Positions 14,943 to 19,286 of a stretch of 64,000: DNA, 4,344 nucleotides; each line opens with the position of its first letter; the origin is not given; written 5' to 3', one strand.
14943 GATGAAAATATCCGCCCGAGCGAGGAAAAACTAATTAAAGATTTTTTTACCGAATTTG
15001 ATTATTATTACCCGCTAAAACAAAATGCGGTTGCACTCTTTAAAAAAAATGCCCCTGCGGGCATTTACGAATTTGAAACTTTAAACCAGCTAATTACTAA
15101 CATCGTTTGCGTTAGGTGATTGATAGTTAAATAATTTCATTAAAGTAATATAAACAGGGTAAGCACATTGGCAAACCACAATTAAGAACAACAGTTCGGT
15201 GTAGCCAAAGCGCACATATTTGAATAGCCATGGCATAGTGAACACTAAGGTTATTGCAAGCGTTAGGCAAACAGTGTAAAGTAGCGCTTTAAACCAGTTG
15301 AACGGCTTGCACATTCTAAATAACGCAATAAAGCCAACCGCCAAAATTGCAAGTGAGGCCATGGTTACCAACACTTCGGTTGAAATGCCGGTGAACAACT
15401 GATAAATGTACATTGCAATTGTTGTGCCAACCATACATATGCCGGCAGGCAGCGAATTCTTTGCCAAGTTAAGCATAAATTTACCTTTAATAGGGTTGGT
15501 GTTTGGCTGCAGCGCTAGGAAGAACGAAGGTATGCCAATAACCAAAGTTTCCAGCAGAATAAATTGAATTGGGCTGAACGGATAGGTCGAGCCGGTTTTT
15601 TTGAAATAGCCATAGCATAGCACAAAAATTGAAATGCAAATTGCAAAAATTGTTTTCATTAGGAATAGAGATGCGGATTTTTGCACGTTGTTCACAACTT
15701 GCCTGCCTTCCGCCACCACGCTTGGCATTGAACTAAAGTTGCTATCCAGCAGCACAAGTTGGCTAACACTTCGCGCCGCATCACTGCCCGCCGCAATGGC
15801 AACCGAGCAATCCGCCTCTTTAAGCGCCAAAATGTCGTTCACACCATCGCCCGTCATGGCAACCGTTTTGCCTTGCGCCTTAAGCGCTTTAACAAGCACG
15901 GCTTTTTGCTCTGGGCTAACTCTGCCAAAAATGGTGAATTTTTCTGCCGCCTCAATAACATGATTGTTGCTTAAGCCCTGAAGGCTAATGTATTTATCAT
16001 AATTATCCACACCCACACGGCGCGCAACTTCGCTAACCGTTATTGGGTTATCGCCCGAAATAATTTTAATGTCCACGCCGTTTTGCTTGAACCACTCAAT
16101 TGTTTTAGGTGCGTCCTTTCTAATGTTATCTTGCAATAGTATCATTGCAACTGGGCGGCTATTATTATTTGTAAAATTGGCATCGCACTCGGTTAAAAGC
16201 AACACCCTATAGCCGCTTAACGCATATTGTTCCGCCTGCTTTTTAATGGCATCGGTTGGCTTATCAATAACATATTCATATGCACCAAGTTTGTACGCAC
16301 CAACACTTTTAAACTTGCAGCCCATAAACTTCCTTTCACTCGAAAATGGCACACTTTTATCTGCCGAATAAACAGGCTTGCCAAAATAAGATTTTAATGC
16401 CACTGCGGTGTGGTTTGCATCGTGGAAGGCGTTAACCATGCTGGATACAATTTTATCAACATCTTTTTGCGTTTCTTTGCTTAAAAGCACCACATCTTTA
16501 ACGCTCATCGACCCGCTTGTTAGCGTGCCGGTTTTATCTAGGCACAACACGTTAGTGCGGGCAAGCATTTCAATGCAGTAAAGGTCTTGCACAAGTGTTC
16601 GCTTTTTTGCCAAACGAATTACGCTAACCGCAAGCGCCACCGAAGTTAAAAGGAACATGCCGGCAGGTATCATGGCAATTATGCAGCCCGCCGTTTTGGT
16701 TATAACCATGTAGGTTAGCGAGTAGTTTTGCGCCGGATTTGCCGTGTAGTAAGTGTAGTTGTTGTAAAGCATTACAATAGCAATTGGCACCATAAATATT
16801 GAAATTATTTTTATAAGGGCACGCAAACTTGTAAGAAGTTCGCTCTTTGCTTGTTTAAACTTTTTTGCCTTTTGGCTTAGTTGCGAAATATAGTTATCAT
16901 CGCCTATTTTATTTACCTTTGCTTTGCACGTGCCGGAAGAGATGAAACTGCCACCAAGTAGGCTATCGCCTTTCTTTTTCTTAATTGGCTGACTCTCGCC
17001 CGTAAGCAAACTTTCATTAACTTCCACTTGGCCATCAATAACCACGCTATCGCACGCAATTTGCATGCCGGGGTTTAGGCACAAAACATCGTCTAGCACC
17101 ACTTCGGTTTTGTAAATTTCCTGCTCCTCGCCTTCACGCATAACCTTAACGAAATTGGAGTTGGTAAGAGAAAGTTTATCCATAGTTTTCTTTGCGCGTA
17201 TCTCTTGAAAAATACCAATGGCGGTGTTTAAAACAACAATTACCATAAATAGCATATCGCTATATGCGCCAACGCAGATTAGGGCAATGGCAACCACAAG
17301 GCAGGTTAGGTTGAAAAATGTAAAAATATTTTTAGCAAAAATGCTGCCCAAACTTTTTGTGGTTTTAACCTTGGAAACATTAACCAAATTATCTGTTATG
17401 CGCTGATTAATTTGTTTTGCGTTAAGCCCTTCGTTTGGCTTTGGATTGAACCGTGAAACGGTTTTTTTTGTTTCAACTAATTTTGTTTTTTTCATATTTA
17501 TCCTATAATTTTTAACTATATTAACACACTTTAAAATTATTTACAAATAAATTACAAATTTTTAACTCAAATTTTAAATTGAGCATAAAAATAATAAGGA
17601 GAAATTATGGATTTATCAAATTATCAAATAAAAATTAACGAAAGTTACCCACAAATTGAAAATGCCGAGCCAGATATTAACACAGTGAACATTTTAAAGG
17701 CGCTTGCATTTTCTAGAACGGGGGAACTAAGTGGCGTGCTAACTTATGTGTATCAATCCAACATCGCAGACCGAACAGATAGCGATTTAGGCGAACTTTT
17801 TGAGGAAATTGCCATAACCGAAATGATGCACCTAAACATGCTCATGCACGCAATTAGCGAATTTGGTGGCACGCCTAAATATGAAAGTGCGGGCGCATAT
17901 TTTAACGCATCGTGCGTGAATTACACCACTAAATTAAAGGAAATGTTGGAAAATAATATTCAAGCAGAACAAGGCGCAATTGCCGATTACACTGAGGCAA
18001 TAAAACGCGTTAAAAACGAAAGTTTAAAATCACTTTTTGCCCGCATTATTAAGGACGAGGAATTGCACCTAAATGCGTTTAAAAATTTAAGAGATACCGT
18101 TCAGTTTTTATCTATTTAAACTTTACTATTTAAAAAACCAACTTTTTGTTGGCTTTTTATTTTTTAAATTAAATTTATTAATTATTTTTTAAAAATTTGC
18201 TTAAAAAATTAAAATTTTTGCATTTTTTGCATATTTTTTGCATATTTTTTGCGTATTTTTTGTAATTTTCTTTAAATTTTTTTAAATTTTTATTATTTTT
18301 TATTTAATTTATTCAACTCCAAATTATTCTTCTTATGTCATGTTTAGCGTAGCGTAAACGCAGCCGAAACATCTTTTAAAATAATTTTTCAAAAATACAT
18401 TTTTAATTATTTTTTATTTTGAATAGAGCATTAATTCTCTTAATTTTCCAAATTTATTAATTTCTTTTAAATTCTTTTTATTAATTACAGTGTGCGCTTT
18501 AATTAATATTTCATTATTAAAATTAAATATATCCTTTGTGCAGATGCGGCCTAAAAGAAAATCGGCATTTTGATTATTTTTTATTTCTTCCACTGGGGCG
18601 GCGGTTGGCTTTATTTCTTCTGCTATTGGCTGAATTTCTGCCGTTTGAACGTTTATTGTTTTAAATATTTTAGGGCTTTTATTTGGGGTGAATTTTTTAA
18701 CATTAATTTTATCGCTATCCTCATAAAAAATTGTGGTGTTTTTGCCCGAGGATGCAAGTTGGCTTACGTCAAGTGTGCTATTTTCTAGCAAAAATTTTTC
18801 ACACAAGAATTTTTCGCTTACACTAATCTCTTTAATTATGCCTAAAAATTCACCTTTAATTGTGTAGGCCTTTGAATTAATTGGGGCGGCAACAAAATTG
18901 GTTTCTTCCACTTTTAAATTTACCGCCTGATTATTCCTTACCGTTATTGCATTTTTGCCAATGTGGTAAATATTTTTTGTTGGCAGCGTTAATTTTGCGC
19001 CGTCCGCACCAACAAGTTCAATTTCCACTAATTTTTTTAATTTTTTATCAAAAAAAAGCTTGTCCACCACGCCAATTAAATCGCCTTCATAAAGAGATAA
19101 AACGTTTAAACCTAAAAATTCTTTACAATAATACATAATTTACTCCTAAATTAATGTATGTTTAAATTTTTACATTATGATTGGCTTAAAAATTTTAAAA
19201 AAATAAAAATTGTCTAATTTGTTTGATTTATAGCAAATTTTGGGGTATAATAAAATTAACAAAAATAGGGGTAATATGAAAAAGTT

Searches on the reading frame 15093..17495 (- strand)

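Call 99: search_protein_families(library=pfam, proteins=[window:15093-17495:-], max_evalue=0.00001)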
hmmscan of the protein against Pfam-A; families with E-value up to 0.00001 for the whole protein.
window:15093-17495:- (801 aa): 2 families
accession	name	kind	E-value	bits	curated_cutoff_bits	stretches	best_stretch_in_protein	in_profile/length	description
PF00122.25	E1-E2_ATPase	-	3.3e-40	138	28.1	1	114-298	5-181/181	E1-E2 ATPase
PF00702.32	Hydrolase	-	3.6e-23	83.4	26.4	1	316-562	3-191/191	haloacid dehalogenase-like hydrolase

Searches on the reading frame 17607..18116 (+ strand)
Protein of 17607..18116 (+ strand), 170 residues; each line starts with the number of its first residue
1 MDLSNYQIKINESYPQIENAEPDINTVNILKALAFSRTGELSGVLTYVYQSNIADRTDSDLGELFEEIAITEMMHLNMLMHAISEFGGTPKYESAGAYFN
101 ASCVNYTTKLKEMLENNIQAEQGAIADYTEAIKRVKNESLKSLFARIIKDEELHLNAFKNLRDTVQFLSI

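Call 99: search_protein_families(library=pfam, proteins=[window:17607-18116:+], max_evalue=0.00001)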
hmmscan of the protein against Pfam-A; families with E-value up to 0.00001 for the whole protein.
window:17607-18116:+ (170 aa): 5 families
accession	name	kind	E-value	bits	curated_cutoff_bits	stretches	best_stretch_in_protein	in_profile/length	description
PF02915.23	Rubrerythrin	-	8.5e-16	59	22.8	1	32-161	2-136/137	Rubrerythrin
PF00210.30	Ferritin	-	5e-12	46.4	24.5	1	48-164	20-138/142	Ferritin-like domain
PF05067.18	Mn_catalase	-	2.6e-08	33.7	27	0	19-84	14-78/284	Manganese containing catalase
PF09537.16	DUF2383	-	3.4e-07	30.9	30.8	0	112-155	4-47/111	Domain of unknown function (DUF2383)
PF03232.19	COQ7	-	2e-06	28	23.5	0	32-86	6-59/169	Ubiquinone biosynthesis protein COQ7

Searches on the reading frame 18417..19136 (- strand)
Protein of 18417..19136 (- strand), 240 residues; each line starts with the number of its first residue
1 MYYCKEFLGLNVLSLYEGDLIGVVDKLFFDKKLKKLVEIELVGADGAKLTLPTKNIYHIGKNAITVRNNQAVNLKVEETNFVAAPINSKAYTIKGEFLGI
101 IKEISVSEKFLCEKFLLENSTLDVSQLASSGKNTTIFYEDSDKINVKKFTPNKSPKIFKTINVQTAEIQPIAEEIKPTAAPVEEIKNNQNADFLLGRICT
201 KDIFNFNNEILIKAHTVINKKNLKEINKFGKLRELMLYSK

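Call 99: search_protein_families(library=pfam, proteins=[window:18417-19136:-], max_evalue=0.00001)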
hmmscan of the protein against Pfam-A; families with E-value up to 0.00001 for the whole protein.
window:18417-19136:- (240 aa): 1 family
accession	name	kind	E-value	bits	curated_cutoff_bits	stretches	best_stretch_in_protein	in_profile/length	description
PF05239.21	PRC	-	3.2e-07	30.7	21.2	0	1-69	3-74/78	PRC-barrel domain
